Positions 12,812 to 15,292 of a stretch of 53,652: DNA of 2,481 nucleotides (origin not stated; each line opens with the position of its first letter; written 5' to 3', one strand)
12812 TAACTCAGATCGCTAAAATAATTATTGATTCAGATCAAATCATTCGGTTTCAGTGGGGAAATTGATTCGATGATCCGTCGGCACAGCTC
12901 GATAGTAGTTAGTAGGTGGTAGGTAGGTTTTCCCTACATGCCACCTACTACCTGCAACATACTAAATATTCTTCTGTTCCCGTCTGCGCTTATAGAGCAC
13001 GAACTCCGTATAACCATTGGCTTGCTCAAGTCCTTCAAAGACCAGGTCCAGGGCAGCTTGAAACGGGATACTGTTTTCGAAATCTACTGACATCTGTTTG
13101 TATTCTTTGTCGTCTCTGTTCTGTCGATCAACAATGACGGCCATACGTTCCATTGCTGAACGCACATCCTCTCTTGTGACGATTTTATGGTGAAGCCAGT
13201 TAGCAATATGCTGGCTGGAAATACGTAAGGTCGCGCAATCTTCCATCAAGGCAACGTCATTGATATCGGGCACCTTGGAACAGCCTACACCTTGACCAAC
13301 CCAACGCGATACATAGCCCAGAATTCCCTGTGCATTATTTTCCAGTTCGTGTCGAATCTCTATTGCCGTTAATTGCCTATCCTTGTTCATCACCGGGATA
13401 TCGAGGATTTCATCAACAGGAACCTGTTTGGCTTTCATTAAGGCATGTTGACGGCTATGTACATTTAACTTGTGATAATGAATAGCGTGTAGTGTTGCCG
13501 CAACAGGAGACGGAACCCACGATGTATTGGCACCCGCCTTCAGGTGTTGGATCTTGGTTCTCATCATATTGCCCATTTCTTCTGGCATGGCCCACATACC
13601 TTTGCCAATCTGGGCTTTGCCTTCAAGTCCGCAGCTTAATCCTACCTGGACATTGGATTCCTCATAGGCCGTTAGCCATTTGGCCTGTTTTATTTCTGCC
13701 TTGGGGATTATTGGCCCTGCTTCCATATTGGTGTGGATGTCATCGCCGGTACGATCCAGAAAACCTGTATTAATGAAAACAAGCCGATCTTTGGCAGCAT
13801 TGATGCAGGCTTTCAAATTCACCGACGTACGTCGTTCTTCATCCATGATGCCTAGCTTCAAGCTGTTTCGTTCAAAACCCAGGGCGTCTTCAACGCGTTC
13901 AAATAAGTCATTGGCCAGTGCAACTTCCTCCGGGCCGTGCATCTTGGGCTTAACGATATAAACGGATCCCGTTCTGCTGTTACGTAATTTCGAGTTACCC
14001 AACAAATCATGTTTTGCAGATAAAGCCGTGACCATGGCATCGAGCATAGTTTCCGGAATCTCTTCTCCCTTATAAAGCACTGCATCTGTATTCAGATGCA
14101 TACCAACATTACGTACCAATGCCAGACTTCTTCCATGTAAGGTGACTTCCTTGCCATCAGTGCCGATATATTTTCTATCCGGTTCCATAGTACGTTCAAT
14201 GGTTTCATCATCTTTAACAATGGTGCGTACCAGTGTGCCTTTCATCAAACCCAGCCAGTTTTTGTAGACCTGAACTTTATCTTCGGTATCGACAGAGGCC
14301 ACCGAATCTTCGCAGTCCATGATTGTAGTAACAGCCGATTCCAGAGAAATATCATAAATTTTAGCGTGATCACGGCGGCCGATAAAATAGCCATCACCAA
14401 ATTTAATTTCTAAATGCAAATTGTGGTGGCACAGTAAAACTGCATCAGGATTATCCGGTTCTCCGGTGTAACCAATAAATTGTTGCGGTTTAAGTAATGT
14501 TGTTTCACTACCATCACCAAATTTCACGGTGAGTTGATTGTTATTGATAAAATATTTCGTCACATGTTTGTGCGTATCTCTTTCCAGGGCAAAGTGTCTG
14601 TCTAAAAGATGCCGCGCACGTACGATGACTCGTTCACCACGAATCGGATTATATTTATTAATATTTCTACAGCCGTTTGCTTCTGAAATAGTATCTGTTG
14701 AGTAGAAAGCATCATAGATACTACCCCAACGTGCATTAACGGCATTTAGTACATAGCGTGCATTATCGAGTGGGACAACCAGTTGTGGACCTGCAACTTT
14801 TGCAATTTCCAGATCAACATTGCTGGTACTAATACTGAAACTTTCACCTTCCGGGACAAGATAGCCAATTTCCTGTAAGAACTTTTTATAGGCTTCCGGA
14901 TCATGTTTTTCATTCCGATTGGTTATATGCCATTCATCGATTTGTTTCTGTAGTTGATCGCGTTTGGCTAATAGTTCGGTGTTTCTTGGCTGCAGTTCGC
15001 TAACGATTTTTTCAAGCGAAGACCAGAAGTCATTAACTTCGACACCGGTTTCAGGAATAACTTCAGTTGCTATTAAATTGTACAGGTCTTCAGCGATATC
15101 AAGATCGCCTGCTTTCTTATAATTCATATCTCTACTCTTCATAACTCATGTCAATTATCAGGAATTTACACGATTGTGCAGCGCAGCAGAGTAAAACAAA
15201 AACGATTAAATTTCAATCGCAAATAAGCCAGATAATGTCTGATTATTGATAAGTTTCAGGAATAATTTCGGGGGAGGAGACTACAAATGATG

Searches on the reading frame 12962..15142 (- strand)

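Call 17: search_protein_families(library=ncbifam, proteins=[window:12962-15142:-], max_evalue=0.00001)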
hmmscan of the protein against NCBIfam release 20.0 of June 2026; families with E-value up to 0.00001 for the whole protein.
window:12962-15142:- (726 aa): 4 families
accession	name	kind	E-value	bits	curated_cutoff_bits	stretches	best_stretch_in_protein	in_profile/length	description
NF002825.0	PRK02999.1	equivalog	0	1137.3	565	1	7-725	3-722/726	malate synthase G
TIGR01345.1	malate_syn_G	equivalog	0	1028.9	989.15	1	8-725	2-719/721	malate synthase G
NF006511.0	PRK08951.1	subfamily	3.4e-27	95.6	173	1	160-335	25-184/190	malate synthase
TIGR01344.1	malate_syn_A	equivalog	1.4e-16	59.9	594.5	1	328-671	127-461/511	malate synthase A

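Call 18: search_protein_families(library=pfam, proteins=[window:12962-15142:-], max_evalue=0.00001)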
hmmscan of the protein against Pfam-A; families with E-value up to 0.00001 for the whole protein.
window:12962-15142:- (726 aa): 4 families
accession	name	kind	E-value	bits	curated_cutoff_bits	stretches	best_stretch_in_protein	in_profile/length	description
PF01274.28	MS_TIM-barrel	-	4.1e-63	213.1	26.4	1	342-574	3-236/248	Malate synthase, TIM barrel domain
PF20658.2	MSG_insertion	-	8.1e-26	90.5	24.8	1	164-239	1-76/76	Malate synthase G, alpha-beta insertion domain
PF20659.2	MS_C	-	9.8e-23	81.3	23.1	1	596-690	3-99/118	Malate synthase, C-terminal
PF20656.2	MS_N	-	1.9e-12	46.9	23.5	1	21-75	3-57/64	Malate synthase, N-terminal domain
